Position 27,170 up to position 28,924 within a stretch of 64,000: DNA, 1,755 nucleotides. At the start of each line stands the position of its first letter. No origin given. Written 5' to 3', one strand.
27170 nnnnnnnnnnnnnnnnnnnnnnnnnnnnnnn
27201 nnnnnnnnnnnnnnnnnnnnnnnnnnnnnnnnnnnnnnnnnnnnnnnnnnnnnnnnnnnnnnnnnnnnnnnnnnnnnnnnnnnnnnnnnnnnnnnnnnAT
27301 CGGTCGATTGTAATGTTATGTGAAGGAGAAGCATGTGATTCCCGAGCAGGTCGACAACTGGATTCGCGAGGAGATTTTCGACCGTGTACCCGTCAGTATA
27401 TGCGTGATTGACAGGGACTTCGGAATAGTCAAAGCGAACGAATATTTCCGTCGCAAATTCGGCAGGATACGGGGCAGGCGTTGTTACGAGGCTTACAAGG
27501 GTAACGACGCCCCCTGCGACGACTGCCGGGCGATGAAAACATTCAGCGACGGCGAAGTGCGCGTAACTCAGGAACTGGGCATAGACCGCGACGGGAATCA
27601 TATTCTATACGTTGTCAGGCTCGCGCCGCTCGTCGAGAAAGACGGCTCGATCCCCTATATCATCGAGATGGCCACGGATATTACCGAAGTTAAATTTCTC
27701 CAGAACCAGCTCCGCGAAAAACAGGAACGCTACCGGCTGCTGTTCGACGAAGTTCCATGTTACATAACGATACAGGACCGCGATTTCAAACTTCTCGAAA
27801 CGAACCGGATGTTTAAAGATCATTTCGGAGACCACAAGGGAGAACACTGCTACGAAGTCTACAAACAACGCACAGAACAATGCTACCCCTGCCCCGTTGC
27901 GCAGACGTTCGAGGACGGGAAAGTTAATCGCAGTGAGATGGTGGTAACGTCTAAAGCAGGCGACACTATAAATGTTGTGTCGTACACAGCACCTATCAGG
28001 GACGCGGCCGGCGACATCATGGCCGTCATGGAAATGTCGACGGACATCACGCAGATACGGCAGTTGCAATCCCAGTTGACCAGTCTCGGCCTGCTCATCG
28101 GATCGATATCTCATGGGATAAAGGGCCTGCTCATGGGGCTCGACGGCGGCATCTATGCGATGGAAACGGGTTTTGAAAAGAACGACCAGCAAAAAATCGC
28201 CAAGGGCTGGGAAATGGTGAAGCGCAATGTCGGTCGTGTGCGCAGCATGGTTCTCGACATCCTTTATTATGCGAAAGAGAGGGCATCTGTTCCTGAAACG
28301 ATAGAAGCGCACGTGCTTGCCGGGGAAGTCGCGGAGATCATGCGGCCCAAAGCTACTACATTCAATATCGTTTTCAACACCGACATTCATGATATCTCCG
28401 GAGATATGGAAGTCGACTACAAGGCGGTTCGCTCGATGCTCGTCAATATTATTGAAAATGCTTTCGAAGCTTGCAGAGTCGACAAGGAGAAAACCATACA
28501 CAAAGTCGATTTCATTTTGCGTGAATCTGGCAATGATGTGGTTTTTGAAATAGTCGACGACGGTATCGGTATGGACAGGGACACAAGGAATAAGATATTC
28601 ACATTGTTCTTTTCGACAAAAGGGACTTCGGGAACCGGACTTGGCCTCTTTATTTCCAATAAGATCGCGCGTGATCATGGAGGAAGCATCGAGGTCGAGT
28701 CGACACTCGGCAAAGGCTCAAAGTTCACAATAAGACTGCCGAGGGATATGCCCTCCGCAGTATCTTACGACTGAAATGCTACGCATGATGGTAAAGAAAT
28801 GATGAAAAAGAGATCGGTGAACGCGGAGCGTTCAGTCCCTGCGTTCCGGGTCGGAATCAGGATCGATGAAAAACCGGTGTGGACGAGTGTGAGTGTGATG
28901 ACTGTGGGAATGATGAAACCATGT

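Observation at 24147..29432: Rrf2 regulator, dsrMK, kinase with two 4-Cys PAS domains, then an orphan receiver: candidate redox-sensing circuit wired to sulfite-reduction electron transfer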

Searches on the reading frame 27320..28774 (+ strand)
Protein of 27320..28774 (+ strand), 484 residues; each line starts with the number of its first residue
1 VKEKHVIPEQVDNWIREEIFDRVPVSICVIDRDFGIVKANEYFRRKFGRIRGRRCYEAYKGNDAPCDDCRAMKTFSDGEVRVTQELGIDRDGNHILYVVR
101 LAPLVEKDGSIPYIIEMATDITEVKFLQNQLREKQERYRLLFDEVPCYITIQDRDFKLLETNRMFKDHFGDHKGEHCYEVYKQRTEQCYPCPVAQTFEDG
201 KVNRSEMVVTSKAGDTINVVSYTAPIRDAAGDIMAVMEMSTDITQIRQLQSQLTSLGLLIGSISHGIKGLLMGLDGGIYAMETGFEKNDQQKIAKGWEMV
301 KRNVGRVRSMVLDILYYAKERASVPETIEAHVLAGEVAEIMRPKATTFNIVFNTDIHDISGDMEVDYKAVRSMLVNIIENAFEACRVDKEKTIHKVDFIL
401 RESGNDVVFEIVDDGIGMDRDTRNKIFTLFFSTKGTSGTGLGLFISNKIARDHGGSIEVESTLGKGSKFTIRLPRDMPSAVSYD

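Call 3: search_protein_families(library=pfam, proteins=[window:27320-28774:+], max_evalue=0.01)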
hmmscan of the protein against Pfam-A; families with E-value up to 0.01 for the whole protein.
window:27320-28774:+ (484 aa): 6 families
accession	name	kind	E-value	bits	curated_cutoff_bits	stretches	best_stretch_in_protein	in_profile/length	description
PF02518.31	HATPase_c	-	7.1e-23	81.6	26.4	1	366-475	2-109/111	Histidine kinase-, DNA gyrase B-, and HSP90-like ATPase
PF08448.16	PAS_4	-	3.2e-22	79.3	23.1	2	20-124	1-108/110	PAS fold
PF13426.13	PAS_9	-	3.3e-18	66.3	27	2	24-123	1-103/103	PAS domain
PF13188.13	PAS_8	-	2.4e-07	30.8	21.8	1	18-68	5-56/65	PAS domain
PF00989.32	PAS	-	0.00044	20.7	22.6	0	17-121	4-113/113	PAS fold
PF14501.12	HATPase_c_5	-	0.0043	17.4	22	1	370-461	6-90/102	GHKL domain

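Call 4: search_protein_families(library=ncbifam, proteins=[window:27320-28774:+], max_evalue=0.01)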
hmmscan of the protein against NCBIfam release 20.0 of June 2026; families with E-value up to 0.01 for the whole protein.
window:27320-28774:+ (484 aa): 82 families (the best 25 are shown)
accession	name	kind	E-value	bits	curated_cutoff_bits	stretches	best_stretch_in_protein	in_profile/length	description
NF008468.0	PRK11360.1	equivalog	2.3e-45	155.1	646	1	124-476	256-609/616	two-component system sensor histidine kinase AtoS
NF046044.1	PnpS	equivalog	1.3e-35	123.1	400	1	129-474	48-390/390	two-component system histidine kinase PnpS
NF047497.1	HK_LIC_12097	equivalog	7.3e-33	113.8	500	1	128-474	3-365/367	LIC_12097 family sensor histidine kinase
NF052574.1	HisKinEspCMyxo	equivalog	1.6e-26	92.7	1200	1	193-476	348-638/785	serine histidine kinase EspC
NF052573.1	HisKinEspAMyxo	equivalog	8.1e-26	90.3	1400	1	104-473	226-609/755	serine histidine kinase EspA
NF010411.0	PRK13837.1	equivalog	1e-24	86.6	647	1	252-482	446-682/828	two-component system VirA-like sensor kinase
TIGR02966.1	phoR_proteo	equivalog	2.5e-23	82.6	334.2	1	134-473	4-333/333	phosphate regulon sensor histidine kinase PhoR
TIGR02938.1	nifL_nitrog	equivalog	4.4e-22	78.3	242.45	2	369-473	387-492/494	nitrogen fixation negative regulator NifL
NF047466.1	hybrid_RR_LvrB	exception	4.5e-22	78.7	500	1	245-475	142-376/377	hybrid histidine kinase/response regulator LvrB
NF007688.0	PRK10364.1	equivalog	2.2e-21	76.2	479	1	250-476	234-452/460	two-component system sensor histidine kinase ZraS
TIGR02956.1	TMAO_torS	equivalog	2.7e-21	75.4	676.5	1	262-476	470-683/967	TMAO reductase system sensor histidine kinase/response regulator TorS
NF008302.0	PRK11091.1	equivalog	1e-20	73.5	838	1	117-475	136-505/779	aerobic respiration two-component sensor histidine kinase ArcB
NF047874.1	MASE3_PAS_HK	subfamily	1.9e-20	73.2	560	1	347-476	499-626/655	MASE3 domain-containing sensor histidine kinase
NF053867.1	SprKinKinDBac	equivalog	3.3e-20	72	775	1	252-475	282-497/500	sporulation kinase KinD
NF040691.1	MtrAB_MtrB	equivalog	4e-20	72.3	450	1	293-477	307-494/507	MtrAB system histidine kinase MtrB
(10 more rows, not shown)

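Call 10: find_homologous_proteins(query=window:27320-28774:+, max_evalue=1e-10)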
Query window:27320-28774:+ (484 aa): 5210 proteins with E <= 1e-10 among 8000 candidates; the best 120 are listed.
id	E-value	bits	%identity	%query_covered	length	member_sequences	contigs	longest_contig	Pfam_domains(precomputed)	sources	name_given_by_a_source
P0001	0.0e+0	1100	100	100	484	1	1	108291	PF13426.14,PF13188.14,PF08448.17,PF02518.32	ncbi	-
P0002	1.8e-266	902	83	98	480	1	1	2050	PF13426.14,PF13188.14,PF08448.17,PF02518.32,PF00989.32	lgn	-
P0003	2.7e-205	701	66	95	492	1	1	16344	PF13426.14,PF08448.17,PF02518.32,PF00989.32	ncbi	ncbi:MAG: PAS domain-containing sensor histidine kinase [bacterium]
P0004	1.2e-204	699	51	95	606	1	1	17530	PF13426.14,PF13188.14,PF08448.17,PF02518.32,PF00989.32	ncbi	-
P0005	8.6e-202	689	52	94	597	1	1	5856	PF13426.14,PF13188.14,PF08448.17,PF02518.32,PF00989.32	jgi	-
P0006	2.6e-200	684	42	95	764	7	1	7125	PF08447.19,PF13426.14,PF12282.16,PF08448.17,PF02518.32,PF00989.32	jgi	-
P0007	2.1e-196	671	62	97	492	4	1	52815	PF13426.14,PF13188.14,PF08448.17,PF02518.32,PF00989.32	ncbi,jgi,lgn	jgi:PAS domain S-box-containing protein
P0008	2.2e-196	671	63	95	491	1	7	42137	PF13426.14,PF08448.17,PF02518.32,PF00989.32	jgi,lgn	jgi:PAS domain S-box-containing protein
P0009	1.0e-190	653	52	94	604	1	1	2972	PF13426.14,PF13188.14,PF12860.14,PF08448.17,PF02518.32,PF00989.32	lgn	-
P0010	3.9e-189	648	62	94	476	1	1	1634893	PF13426.14,PF13188.14,PF08448.17,PF02518.32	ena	-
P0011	9.4e-187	640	50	95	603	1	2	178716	PF13596.13,PF13426.14,PF13188.14,PF12282.16,PF08448.17,PF02518.32,PF00989.32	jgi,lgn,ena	-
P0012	9.9e-187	640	60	97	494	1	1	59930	PF13426.14,PF13188.14,PF08448.17,PF02518.32,PF00989.32,PF14501.13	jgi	-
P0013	2.6e-183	628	51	94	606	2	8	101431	PF13426.14,PF13188.14,PF12860.14,PF08448.17,PF02518.32,PF00989.32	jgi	-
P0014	8.8e-180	617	49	96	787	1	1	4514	PF13426.14,PF13188.14,PF08448.17,PF02518.32,PF00989.32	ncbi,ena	-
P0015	4.3e-178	611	50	94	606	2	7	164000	PF08447.19,PF13426.14,PF13188.14,PF12282.16,PF08448.17,PF02518.32,PF00989.32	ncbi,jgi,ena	-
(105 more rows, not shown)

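Call 12: find_encoding_contigs(protein=P0001, flank=10000, max_places=3)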
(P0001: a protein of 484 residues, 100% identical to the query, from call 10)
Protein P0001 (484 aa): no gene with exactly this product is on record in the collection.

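Call 14: list_cluster_members(proteins=[window:27320-28774:+, window:25679-27298:+, window:24733-25677:+, window:24147-24632:+, window:29034-29432:+])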
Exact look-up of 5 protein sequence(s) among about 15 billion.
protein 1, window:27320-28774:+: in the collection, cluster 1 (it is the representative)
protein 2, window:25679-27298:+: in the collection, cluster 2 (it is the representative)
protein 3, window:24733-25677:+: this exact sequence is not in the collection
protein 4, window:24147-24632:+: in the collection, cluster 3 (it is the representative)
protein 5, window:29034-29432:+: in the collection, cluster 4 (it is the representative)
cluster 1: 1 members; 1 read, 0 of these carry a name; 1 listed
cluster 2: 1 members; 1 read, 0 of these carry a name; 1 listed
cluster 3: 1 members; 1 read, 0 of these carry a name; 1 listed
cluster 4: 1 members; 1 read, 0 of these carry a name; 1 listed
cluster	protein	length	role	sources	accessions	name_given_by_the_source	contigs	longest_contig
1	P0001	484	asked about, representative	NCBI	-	-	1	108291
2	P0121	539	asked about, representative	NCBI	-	-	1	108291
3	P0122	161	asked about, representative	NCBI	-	-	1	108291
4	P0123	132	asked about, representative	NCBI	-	-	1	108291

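Call 17: find_encoding_contigs(protein=P0003, flank=8000, max_places=2)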
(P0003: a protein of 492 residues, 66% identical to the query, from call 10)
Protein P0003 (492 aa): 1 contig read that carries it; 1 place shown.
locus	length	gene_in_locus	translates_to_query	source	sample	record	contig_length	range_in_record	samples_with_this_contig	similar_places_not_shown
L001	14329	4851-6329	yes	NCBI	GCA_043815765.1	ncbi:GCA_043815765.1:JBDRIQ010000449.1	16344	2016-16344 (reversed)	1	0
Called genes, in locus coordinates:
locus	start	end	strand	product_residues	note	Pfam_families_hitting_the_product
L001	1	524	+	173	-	?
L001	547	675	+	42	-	PF28260:DVU_0533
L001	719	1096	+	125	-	PF00072:Response_reg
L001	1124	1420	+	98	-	-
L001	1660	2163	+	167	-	PF02082:Rrf2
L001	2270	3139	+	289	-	PF02665:Nitrate_red_gam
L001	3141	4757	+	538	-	PF13187:Fer4_9 (faint), PF13183:Fer4_8, PF02754:CCG (weak)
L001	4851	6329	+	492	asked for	PF00989:PAS (faint), PF08448:PAS_4, PF13426:PAS_9, PF08448:PAS_4, PF02518:HATPase_c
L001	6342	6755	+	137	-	PF00072:Response_reg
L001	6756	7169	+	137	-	PF00072:Response_reg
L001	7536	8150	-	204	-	PF00665:rve, PF13683:rve_3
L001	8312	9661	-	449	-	PF00890:FAD_binding_2 (faint), PF01266:DAO (faint), PF07992:Pyr_redox_2 (faint), PF12831:FAD_oxidored (faint), PF00732:GMC_oxred_N, PF05199:GMC_oxred_C (weak)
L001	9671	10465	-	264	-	PF01869:BcrAD_BadFG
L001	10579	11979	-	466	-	PF06050:HGD-D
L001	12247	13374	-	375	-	PF06050:HGD-D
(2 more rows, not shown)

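Call 18: find_encoding_contigs(protein=P0007, flank=8000, max_places=2)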
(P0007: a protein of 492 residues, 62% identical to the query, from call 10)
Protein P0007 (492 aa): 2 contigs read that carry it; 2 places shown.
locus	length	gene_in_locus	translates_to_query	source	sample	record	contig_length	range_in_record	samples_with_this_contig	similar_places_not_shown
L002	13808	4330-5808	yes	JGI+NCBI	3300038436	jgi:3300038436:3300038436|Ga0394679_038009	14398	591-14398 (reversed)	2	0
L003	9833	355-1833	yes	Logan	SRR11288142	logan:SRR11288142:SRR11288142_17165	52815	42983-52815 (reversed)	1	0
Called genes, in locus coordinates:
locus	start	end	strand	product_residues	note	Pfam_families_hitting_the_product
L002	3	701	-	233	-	?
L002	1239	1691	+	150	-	PF02082:Rrf2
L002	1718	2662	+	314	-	-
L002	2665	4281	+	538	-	PF13183:Fer4_8, PF02754:CCG (faint)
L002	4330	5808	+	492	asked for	PF00989:PAS (faint), PF08448:PAS_4, PF13188:PAS_8 (faint), PF13426:PAS_9, PF08448:PAS_4, PF02518:HATPase_c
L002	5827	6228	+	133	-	PF00072:Response_reg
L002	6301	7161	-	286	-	-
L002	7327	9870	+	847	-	PF01804:Penicil_amidase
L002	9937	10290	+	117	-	-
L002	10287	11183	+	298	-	PF01297:ZnuA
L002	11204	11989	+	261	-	PF00005:ABC_tran, PF02463:SMC_N (faint), PF13175:AAA_15 (faint), PF13304:AAA_21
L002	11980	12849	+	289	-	PF00950:ABC-3, PF01032:FecCD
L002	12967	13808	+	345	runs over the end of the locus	PF01628:HrcA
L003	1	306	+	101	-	?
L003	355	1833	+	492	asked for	PF00989:PAS (faint), PF08448:PAS_4, PF13188:PAS_8 (faint), PF13426:PAS_9, PF08448:PAS_4, PF02518:HATPase_c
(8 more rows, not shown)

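Call 19: find_encoding_contigs(protein=P0010, flank=8000, max_places=2)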
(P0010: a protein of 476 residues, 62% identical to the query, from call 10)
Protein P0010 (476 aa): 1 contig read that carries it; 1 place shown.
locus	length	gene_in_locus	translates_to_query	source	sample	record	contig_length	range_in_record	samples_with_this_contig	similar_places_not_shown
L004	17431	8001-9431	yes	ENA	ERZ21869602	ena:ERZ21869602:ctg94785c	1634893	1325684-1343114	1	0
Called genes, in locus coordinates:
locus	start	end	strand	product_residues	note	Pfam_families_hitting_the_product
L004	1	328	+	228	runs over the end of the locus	PF13801:Metal_resist, PF07813:LTXXQ (weak)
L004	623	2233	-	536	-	-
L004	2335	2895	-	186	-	PF01980:TrmO_N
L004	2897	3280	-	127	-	-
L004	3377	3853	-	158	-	PF01047:MarR, PF01978:TrmB (weak), PF12802:MarR_2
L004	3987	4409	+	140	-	PF01814:Hemerythrin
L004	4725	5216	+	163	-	PF02082:Rrf2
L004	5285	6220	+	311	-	PF02665:Nitrate_red_gam (weak)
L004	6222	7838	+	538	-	PF13183:Fer4_8, PF02754:CCG (faint)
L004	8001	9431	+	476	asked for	PF08448:PAS_4, PF13188:PAS_8 (faint), PF13426:PAS_9 (weak), PF08448:PAS_4, PF02518:HATPase_c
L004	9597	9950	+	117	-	PF00072:Response_reg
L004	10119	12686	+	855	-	PF13620:CarboxypepD_reg (faint)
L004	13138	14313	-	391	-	PF00465:Fe-ADH, PF13685:Fe-ADH_2, PF25137:ADH_Fe_C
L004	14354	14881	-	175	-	-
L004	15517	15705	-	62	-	-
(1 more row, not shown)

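Call 20: find_encoding_contigs(protein=P0012, flank=8000, max_places=2)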
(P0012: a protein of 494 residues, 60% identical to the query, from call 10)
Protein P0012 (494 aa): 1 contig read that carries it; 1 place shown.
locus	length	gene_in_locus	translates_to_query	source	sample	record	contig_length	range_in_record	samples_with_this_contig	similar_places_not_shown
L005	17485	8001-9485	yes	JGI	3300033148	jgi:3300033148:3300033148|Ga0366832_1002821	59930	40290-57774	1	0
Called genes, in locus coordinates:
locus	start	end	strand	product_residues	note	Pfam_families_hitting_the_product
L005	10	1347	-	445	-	PF00155:Aminotran_1_2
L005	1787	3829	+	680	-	-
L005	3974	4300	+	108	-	PF12717:Cnd1 (faint), PF13513:HEAT_EZ (faint), PF03130:HEAT_PBS (faint), PF02985:HEAT (faint), PF13646:HEAT_2, PF00514:Arm (faint)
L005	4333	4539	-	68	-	-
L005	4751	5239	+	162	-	PF02082:Rrf2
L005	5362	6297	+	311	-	PF02665:Nitrate_red_gam (weak)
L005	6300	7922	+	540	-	PF13183:Fer4_8, PF02754:CCG (weak)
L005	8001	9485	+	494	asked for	PF00989:PAS (faint), PF08448:PAS_4, PF13188:PAS_8 (faint), PF13426:PAS_9, PF08448:PAS_4 (weak), PF13426:PAS_9, PF02518:HATPase_c, PF14501:HATPase_c_5 (faint)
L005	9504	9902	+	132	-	PF00072:Response_reg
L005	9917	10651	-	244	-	PF02525:Flavodoxin_2, PF03358:FMN_red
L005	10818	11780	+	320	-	PF00246:Peptidase_M14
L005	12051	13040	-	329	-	PF00291:PALP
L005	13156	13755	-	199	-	PF00753:Lactamase_B, PF12706:Lactamase_B_2 (weak)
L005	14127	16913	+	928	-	PF01326:PPDK_N, PF00391:PEP-utilizers, PF02896:PEP-utilizers_C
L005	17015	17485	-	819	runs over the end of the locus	PF00497:SBP_bac_3, PF08447:PAS_3, PF00512:HisKA (weak), PF02518:HATPase_c, PF00072:Response_reg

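Call 29: find_related_loci(query=A2, collection=metagenome_contigs, flank=8000)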
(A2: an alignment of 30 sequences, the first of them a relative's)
Query A2 (484 aa) in metagenome_contigs; peptide patterns used: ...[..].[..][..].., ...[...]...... (x = any residue, [..] = any of these).
600 stretches matched a pattern (row limit reached: there are more); 581 encode a relative of the query (tblastn E <= 1e-3); the best 80 are kept; 80 distinct loci.
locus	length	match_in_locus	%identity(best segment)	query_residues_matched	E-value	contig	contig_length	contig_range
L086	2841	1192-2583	53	17-479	1e-176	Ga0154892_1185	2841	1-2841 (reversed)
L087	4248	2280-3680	55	19-478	9e-172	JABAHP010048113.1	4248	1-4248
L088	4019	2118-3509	51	18-479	4e-166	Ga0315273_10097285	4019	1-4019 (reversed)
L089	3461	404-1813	51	17-480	4e-167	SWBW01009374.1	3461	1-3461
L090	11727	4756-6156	51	18-482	2e-159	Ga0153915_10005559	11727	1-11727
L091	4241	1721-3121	50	18-482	4e-164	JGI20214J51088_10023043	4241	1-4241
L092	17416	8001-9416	50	17-484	1e-156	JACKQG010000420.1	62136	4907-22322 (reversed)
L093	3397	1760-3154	50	17-480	5e-164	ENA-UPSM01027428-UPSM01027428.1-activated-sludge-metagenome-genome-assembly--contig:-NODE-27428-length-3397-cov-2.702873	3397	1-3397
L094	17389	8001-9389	50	19-478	6e-156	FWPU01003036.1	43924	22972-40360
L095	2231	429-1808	50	17-475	1e-165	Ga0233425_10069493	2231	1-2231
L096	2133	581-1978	49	20-478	2e-165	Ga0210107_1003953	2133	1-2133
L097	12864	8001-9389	51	17-478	8e-154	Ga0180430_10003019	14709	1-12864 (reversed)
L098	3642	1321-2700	49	17-475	3e-159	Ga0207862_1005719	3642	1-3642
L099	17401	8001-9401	50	6-475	4e-153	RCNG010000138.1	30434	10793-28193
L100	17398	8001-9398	49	17-481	6e-153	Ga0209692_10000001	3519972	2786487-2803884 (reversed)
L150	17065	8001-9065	48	18-484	1e-109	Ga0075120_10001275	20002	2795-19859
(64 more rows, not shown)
